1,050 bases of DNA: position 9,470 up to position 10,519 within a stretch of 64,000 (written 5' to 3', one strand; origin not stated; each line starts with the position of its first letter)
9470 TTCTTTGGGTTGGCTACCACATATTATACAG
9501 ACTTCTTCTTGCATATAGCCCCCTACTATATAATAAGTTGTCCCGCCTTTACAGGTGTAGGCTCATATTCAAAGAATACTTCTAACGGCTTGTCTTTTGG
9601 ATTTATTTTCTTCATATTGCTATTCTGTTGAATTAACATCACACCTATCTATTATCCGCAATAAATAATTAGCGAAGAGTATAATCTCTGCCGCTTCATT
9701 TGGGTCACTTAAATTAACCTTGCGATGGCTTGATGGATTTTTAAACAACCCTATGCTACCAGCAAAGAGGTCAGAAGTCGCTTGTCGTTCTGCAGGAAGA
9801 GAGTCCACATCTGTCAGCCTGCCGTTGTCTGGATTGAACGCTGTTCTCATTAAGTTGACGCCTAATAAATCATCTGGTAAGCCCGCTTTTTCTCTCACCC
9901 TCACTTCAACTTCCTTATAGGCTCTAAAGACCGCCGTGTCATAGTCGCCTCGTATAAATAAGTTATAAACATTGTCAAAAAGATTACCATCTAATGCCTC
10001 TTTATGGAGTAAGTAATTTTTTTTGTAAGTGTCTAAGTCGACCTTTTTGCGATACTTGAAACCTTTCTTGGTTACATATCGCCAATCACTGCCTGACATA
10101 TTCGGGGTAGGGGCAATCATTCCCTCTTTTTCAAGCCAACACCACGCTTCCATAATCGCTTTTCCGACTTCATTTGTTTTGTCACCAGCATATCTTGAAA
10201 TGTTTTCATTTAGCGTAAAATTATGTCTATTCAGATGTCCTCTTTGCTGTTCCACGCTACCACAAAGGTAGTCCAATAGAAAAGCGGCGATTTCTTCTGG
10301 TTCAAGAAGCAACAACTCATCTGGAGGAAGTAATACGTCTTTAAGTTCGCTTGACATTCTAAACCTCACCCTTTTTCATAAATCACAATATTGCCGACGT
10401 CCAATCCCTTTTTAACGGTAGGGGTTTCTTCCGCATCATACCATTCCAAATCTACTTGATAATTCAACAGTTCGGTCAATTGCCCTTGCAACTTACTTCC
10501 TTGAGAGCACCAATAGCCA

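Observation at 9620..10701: HEPN(Ymh-family)/MNT toxin-antitoxin-like pair with an unusually long HEPN protein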

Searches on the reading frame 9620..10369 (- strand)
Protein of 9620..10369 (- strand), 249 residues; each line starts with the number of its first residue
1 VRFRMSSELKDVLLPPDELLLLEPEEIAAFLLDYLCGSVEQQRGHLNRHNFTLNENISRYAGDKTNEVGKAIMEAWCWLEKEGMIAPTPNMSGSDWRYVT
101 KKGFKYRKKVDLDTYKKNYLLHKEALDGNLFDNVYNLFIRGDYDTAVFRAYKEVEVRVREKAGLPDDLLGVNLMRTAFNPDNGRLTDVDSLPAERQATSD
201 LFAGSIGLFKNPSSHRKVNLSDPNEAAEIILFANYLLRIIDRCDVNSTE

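Call 3: search_protein_families(library=pfam, proteins=[window:9620-10369:-], max_evalue=0.1)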
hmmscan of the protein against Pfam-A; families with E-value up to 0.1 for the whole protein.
window:9620-10369:- (249 aa): 1 family
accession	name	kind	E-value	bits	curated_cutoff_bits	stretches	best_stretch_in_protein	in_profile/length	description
PF09509.15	Hypoth_Ymh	-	1.4e-25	89.9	25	1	126-240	3-119/119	Protein of unknown function (Hypoth_ymh)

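Call 4: search_protein_families(library=ncbifam, proteins=[window:9620-10369:-], max_evalue=0.1)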
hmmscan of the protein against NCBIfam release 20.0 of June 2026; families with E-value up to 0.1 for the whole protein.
window:9620-10369:- (249 aa): 1 family
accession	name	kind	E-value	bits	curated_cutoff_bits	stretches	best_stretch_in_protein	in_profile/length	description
TIGR02391.1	hypoth_ymh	hypoth_equivalog_domain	2.7e-17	63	39.45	1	129-244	4-124/125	TIGR02391 family protein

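Call 5: search_protein_families(library=padloc, proteins=[window:9620-10369:-], max_evalue=0.1)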
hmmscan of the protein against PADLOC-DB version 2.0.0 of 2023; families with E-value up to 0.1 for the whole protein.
window:9620-10369:- (249 aa): 2 families
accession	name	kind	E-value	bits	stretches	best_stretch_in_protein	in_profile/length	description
PDLC02412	Aga_HEPN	-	3.1e-05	21.2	1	135-243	263-379/382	Class II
PDLC03987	PD-Lambda-3_B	-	0.00027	18.3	1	139-241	155-261/270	-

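Call 7: search_solved_structures(query=window:9620-10369:-, max_evalue=10, show_alignments=2)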
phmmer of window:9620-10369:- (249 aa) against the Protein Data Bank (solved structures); distinct sequences matched with E-value up to 10: 4.
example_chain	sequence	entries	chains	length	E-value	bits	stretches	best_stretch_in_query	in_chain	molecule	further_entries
9zem_A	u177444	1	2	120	0.57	12.6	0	15-46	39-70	HeliScrew4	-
5vi5_D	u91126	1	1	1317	1.1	11.6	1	7-75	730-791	DNA-directed RNA polymerase subunit beta'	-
5tw1_D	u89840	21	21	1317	1.2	11.6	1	7-75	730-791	DNA-directed RNA polymerase subunit beta'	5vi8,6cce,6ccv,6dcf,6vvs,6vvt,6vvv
6eyd_D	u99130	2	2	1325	1.2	11.6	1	7-75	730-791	DNA-directed RNA polymerase subunit beta'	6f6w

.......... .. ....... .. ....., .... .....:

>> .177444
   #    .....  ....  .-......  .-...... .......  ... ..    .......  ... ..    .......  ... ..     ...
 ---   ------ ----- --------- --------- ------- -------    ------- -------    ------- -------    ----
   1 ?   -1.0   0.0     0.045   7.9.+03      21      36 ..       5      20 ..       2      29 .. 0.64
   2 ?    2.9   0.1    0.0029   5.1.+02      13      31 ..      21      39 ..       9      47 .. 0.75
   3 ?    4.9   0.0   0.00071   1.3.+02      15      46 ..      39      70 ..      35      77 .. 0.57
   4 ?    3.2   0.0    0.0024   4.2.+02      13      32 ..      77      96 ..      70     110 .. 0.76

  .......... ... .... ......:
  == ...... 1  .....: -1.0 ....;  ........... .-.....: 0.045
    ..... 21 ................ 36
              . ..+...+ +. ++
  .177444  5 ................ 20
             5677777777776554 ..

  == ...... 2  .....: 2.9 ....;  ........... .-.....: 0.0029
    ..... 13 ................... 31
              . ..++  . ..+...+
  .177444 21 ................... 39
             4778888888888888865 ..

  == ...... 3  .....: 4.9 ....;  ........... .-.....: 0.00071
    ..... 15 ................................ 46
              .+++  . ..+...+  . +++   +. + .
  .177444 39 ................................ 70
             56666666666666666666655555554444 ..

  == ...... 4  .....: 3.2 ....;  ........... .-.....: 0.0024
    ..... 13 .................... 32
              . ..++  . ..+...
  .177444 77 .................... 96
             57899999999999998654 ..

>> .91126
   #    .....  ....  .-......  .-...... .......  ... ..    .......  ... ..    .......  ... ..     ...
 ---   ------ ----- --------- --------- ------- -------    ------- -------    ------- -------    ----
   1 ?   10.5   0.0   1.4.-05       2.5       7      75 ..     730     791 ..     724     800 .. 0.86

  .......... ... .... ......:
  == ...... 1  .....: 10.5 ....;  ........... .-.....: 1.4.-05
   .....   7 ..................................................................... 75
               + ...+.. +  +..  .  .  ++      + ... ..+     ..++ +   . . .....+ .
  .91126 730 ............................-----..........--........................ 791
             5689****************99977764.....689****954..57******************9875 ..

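Call 8: find_homologous_proteins(query=window:9620-10369:-)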
Query window:9620-10369:- (249 aa): 564 proteins with E <= 0.001 among 979 candidates; the best 120 are listed.
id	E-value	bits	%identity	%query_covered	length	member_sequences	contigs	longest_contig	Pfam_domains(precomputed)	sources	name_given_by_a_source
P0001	2.9e-162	556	100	98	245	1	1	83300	PF09509.16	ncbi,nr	ncbi:MAG: TIGR02391 family protein [Candidatus Omnitrophica bacterium]|nr:TIGR02391 family protein [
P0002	1.8e-134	465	88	87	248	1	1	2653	PF09509.16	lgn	-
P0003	4.1e-128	444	79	98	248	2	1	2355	PF09509.16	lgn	-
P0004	5.6e-125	434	78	98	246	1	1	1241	PF09509.16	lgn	-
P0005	3.7e-122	424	79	96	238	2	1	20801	PF09509.16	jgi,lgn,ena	-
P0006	1.8e-120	419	76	98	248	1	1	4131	PF09509.16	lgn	-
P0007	3.1e-120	418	77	97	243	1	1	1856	PF09509.16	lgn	-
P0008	1.2e-113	396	71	97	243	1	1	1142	PF09509.16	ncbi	-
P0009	1.9e-113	396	72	98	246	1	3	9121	PF09509.16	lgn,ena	-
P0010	2.6e-112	392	74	96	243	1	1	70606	PF09509.16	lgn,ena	-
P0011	2.3e-105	369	70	94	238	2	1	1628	PF09509.16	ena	-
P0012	1.9e-104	366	74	87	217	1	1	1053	PF09509.16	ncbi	-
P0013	6.6e-102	358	67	97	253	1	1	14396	PF09509.16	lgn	-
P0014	1.0e-98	348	67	96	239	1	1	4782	PF09509.16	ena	-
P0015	1.0e-98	348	63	98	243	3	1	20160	PF09509.16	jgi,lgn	-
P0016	1.2e-93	331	64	96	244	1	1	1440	PF09509.16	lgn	-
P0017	2.0e-91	324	64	96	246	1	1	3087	PF09509.16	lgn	-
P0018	4.7e-91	322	60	96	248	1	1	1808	PF09509.16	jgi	jgi:uncharacterized protein (TIGR02391 family)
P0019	6.2e-90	319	61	96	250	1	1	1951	PF09509.16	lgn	-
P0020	1.6e-89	317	59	97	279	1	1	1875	PF09509.16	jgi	jgi:uncharacterized protein (TIGR02391 family)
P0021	8.9e-89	315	61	96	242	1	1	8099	PF09509.16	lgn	-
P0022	7.5e-88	312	64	96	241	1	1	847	PF09509.16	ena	-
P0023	1.0e-87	311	62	96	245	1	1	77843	PF09509.16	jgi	-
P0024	1.1e-87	311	60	96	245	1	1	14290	PF09509.16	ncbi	-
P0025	2.5e-87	310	61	94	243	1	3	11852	PF09509.16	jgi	-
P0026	4.7e-87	309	61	86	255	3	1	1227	PF09509.16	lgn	-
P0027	1.6e-86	308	60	96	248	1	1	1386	PF09509.16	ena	-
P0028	1.6e-86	308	62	97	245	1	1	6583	PF09509.16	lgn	-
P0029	2.3e-86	307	62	97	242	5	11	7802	PF09509.16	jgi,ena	jgi:uncharacterized protein (TIGR02391 family)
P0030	5.7e-84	299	57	96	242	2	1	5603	PF09509.16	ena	-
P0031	6.9e-84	299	60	97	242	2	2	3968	PF09509.16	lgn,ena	-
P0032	2.5e-83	297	57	96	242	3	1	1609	PF09509.16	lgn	-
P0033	1.4e-79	285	57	94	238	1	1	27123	PF09509.16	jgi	jgi:uncharacterized protein (TIGR02391 family)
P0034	1.0e-78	282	54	97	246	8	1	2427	PF09509.16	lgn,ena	-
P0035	5.2e-78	280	55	96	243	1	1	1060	PF09509.16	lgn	-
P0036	5.9e-78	280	54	96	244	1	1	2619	PF09509.16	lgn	-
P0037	2.1e-77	278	76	67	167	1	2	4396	PF09509.16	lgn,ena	-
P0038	2.1e-77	278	56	96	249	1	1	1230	PF09509.16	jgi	-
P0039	6.8e-77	276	56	96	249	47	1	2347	PF09509.16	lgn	-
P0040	1.5e-76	275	54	97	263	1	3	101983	PF09509.16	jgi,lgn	jgi:uncharacterized protein (TIGR02391 family)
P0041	2.6e-76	274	66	76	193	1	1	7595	PF09509.16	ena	-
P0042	3.0e-76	274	57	94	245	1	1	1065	PF09509.16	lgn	-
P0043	1.2e-75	272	55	96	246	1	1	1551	PF09509.16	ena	-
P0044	1.3e-75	272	55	96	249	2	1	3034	PF09509.16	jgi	-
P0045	2.8e-75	271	57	94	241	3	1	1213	PF09509.16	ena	-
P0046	2.9e-75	271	55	96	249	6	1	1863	PF09509.16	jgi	jgi:uncharacterized protein (TIGR02391 family)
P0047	1.3e-74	269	54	96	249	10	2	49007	PF09509.16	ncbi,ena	-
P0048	1.9e-74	268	57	94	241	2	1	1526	PF09509.16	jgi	jgi:uncharacterized protein (TIGR02391 family)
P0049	2.4e-74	268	55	85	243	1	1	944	PF09509.16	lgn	-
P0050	4.5e-74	267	56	94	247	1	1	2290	PF09509.16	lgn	-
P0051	6.9e-74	266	56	94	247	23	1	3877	PF09509.16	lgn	-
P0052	2.8e-73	264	57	91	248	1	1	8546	PF09509.16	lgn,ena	-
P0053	2.0e-72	261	54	94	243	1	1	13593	PF09509.16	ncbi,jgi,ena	-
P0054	2.3e-71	258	53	95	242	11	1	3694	PF09509.16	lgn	-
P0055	2.6e-70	255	56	92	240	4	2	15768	PF09509.16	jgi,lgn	-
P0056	9.0e-70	253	51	94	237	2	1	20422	PF09509.16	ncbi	-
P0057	1.1e-69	252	55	92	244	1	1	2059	PF09509.16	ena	-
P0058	2.2e-69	251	54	95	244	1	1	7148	PF09509.16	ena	-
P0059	3.7e-69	251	55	92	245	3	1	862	PF09509.16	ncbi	-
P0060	1.3e-68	249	52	94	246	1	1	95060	PF09509.16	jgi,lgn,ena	-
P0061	4.2e-68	247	50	94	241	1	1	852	PF09509.16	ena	-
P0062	5.1e-68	247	53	94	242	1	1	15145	PF09509.16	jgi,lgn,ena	-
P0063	5.7e-68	247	50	96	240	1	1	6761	PF09509.16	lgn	-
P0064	1.1e-67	246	51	95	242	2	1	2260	PF09509.16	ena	-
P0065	1.6e-67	245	51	94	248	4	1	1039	PF09509.16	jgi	jgi:uncharacterized protein (TIGR02391 family)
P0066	1.7e-67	245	53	95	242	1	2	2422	PF09509.16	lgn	-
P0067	2.4e-67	245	50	95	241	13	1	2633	PF09509.16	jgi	-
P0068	2.7e-67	245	53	96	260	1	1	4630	PF09509.16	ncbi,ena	-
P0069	3.7e-67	244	53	92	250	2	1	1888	PF09509.16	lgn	-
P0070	4.0e-67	244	51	94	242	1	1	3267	PF09509.16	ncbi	-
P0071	4.1e-67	244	52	91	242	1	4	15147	PF09509.16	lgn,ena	-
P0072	5.7e-67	244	53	95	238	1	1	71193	PF09509.16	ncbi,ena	-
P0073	6.3e-67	243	52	95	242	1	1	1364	PF09509.16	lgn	-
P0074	7.7e-67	243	52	95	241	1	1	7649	PF09509.16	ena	-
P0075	8.9e-67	243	54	95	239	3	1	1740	PF09509.16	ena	-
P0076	1.1e-66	243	53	93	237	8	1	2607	PF09509.16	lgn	-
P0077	2.0e-66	242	50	96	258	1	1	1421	PF09509.16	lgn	-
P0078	2.4e-66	241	52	94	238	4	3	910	PF09509.16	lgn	-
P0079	3.0e-66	241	47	96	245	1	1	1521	PF09509.16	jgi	-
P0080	3.3e-66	241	51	94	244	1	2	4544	PF09509.16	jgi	jgi:uncharacterized protein (TIGR02391 family)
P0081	3.4e-66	241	52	95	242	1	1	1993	PF09509.16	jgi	jgi:uncharacterized protein (TIGR02391 family)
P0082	4.9e-66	241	56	90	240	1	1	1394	PF09509.16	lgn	-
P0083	4.9e-66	241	51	95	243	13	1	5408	PF09509.16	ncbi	-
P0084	5.2e-66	240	57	77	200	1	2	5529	PF09509.16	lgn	-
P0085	6.4e-66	240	50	95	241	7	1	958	PF09509.16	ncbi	-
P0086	6.4e-66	240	52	94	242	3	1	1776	PF09509.16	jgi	jgi:uncharacterized protein (TIGR02391 family)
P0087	6.9e-66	240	50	95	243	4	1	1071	PF09509.16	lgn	-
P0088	1.1e-65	239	51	95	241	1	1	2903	PF09509.16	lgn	-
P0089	1.3e-65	239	50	95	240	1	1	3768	PF09509.16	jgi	jgi:uncharacterized protein (TIGR02391 family)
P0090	1.3e-65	239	51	94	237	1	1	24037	PF09509.16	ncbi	ncbi:MAG: TIGR02391 family protein [Syntrophorhabdaceae bacterium]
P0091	1.3e-65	239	52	94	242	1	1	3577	PF09509.16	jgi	jgi:uncharacterized protein (TIGR02391 family)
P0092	1.4e-65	239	51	94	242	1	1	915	PF09509.16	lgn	-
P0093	1.4e-65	239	51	93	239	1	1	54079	PF09509.16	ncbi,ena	-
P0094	1.5e-65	239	52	84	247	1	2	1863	PF09509.16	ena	-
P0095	1.8e-65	239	51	96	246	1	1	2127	PF09509.16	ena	-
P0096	2.0e-65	238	51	94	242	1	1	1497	PF09509.16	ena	-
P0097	2.0e-65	238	52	94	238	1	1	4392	PF09509.16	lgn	-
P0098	2.1e-65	238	53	94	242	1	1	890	PF09509.16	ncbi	-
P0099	2.1e-65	238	50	94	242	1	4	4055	PF09509.16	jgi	jgi:uncharacterized protein (TIGR02391 family)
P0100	2.2e-65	238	49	92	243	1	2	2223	PF09509.16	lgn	-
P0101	3.5e-65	238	50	94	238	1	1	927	PF09509.16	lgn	-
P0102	3.8e-65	238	53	93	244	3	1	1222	PF09509.16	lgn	-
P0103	4.0e-65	238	51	94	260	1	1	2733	PF09509.16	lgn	-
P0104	4.6e-65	237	48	94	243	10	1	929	PF09509.16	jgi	-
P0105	4.9e-65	237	53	91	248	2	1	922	PF09509.16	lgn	-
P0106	5.8e-65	237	54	89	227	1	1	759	PF09509.16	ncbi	ncbi:unnamed protein product, partial [marine sediment metagenome]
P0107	6.5e-65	237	51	94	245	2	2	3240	PF09509.16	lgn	-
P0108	7.9e-65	237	49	94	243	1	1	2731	PF09509.16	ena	-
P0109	7.9e-65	237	50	94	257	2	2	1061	PF09509.16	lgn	-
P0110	1.3e-64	236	52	92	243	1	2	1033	PF09509.16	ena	-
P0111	1.5e-64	236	51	96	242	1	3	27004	PF09509.16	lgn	-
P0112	2.3e-64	235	49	96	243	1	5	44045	PF09509.16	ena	-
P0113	2.8e-64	235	49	96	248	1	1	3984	PF09509.16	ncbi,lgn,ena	-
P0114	4.4e-64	234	51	94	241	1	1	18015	PF09509.16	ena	-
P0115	4.4e-64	234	51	94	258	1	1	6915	PF09509.16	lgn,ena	-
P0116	4.5e-64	234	50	95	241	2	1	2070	PF09509.16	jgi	-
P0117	5.0e-64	234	52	86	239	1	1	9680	PF09509.16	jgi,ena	-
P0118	6.1e-64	234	51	94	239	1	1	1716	PF09509.16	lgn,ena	-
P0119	8.7e-64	233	50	94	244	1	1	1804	PF09509.16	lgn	-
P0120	1.2e-63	233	54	91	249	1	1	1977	PF09509.16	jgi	-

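Call 11: find_related_loci(query=A1, collection=genome_contigs, flank=5000)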
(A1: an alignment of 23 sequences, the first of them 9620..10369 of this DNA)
Query A1 (249 aa) in genome_contigs; peptide patterns used: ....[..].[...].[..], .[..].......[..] (x = any residue, [..] = any of these).
317 stretches matched a pattern; 236 encode a relative of the query (tblastn E <= 1e-3); the best 80 are kept; 80 distinct loci.
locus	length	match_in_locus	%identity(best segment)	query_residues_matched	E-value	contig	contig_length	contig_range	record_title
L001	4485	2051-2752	57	9-242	1e-80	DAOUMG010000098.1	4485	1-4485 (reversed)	MAG TPA_asm: Dehalococcoidaceae bacterium isolate W53_106 k135_53550, whole genome shotgun sequence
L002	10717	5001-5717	54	9-247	1e-79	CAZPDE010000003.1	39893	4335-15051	MAG TPA_asm: uncultured Dehalococcoidales bacterium isolate binchicken_co122_242 genome assembly, contig: NODE_346_lengt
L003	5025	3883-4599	54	4-242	4e-77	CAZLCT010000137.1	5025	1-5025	MAG TPA_asm: uncultured bacterium isolate binchicken_co256_57 genome assembly, contig: NODE_53447_length_5025_cov_5.5042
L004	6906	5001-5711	50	7-242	2e-74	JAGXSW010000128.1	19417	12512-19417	MAG: Syntrophaceae bacterium isolate CROMO_BS_212_2_0 c_000000564072, whole genome shotgun sequence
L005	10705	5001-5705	50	8-242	4e-71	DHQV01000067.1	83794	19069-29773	MAG TPA_asm: Deltaproteobacteria bacterium UBA5329 UBA5329_contig_1078, whole genome shotgun sequence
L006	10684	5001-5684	51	13-241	3e-71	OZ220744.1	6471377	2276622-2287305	MAG: Candidatus Poribacteria bacterium isolate 67f587a8-c379-43ee-8694-439c00dbce40 genome assembly, chromosome: 1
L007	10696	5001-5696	52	9-243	9e-70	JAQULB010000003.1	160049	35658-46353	MAG: Candidatus Paceibacterota bacterium isolate STD1_120 NODE_168_length_160049_cov_5.759295_Sandtown_D1, whole genome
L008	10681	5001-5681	51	13-242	5e-70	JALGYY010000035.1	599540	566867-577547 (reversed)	MAG: bacterium isolate LQ108M_Bin_12 LQ108M_Bin_12_scaffold_2, whole genome shotgun sequence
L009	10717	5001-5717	48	2-241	4e-68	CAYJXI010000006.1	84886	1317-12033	MAG TPA_asm: uncultured Planctomycetales bacterium isolate ERP125453_co1_481 genome assembly, contig: NODE_139_length_84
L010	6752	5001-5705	50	9-242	1e-67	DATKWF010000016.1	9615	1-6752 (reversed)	MAG TPA_asm: Dehalococcoidales bacterium isolate SMAG_U14155 k141_2422801, whole genome shotgun sequence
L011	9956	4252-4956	46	6-241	1e-67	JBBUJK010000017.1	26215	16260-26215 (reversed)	MAG: Patescibacteria group bacterium isolate H41-bin083_1 H41_bin083_1_000000000017, whole genome shotgun sequence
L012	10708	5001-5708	46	5-241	5e-67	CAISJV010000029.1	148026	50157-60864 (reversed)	MAG: uncultured delta proteobacterium isolate AlinenLipids_bin-9048 genome assembly, contig: bin-9048:29/95, whole genom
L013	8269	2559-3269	46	3-241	2e-66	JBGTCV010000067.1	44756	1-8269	MAG: Candidatus Promineifilaceae bacterium isolate JTS-RE128 k141_2278128, whole genome shotgun sequence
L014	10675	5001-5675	50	16-241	3e-66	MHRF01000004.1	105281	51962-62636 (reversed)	MAG: Candidatus Taylorbacteria bacterium RIFCSPHIGHO2_01_FULL_46_22b rifcsphigho2_01_scaffold_217, whole genome shotgun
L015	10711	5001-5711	44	3-241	5e-66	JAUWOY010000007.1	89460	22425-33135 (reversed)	MAG: Chloroflexota bacterium isolate CSMAG_2462 CSMAG_2462_k141_1424722_length_89460_cov_17.7318, whole genome shotgun s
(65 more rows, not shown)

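Call 19: search_protein_families(library=pfam, alignment_id=A2, max_evalue=0.001)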
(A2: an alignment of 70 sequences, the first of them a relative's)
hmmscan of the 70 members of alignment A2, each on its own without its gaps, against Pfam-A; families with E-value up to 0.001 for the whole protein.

A. member 1, L001:1228-1890:+ (220 aa): 0 families

B. families by the number of members that match (of 70 scanned): 40 families (the first 25 are shown)
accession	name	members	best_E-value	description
PF01433.26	Peptidase_M1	1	3.9e-88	Peptidase family M1 domain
PF11838.14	ERAP1_C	1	8.1e-86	ERAP1-like C-terminal domain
PF09848.15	SLFN-g3_helicase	1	1.4e-67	Schlafen group 3, DNA/RNA helicase domain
PF17900.6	Peptidase_M1_N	1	8.1e-51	Peptidase M1 N-terminal domain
PF20385.3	DUF6680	1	1.8e-47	Family of unknown function (DUF6680)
PF00884.28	Sulfatase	1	1.3e-40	Sulfatase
PF02452.23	PemK_toxin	1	2.6e-34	PemK-like, MazF-like toxin of type II toxin-antitoxin system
PF00589.27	Phage_integrase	1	2.6e-30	Phage integrase family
PF07690.21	MFS_1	1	4.2e-29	Major Facilitator Superfamily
PF13676.11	TIR_2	1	1.9e-27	TIR domain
PF12587.13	DUF3761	1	3.2e-26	Protein of unknown function (DUF3761)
PF00565.23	SNase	1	2.1e-24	Staphylococcal nuclease homologue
PF02313.22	Fumarate_red_D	1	3.1e-23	Fumarate reductase subunit D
PF18928.5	DUF5677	1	5.5e-20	Family of unknown function (DUF5677)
PF13643.11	DUF4145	1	1e-14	Domain of unknown function (DUF4145)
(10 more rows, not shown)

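Call 20: search_protein_families(library=pfam, alignment_id=A3, max_evalue=0.001)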
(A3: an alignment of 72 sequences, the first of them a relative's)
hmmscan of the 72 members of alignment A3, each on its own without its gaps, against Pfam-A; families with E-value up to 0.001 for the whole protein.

A. member 1, L001:2989-3207:- (72 aa): 0 families

B. families by the number of members that match (of 72 scanned): 46 families (the first 25 are shown)
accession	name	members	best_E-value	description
PF04326.19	SLFN_AlbA_2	3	2.8e-23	Schlafen, AlbA_2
PF00903.31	Glyoxalase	2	5.9e-16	Glyoxalase/Bleomycin resistance protein/Dioxygenase superfamily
PF00749.27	tRNA-synt_1c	1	1.2e-104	tRNA synthetases class I (E and Q), catalytic domain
PF01977.22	UbiD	1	4.5e-84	3-octaprenyl-4-hydroxybenzoate carboxy-lyase Rift-related domain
PF02384.22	N6_Mtase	1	9.4e-54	N-6 DNA Methylase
PF20696.2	UbiD_C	1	8.1e-43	3-octaprenyl-4-hydroxybenzoate carboxy-lyase C-terminal domain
PF10137.14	CAP12-PCTIR_TIR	1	5.8e-39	CAP12/Pycsar effector protein, TIR domain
PF03091.20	CutA1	1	2.7e-35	CutA1 divalent ion tolerance protein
PF03950.23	tRNA-synt_1c_C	1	2.8e-29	tRNA synthetases class I (E and Q), anti-codon binding domain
PF00589.27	Phage_integrase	1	1.1e-26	Phage integrase family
PF20695.2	UbiD_N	1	3.5e-26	3-octaprenyl-4-hydroxybenzoate carboxy-lyase N-terminal domain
PF14022.11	DUF4238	1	1.9e-25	Protein of unknown function (DUF4238)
PF12161.14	HsdM_N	1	3.7e-25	HsdM N-terminal domain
PF13749.12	HATPase_c_4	1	1.4e-23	Putative ATP-dependent DNA helicase recG C-terminal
PF20974.2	tRNA-synt_1c_C2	1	2.6e-23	tRNA synthetases class I (E and Q), anti-codon binding domain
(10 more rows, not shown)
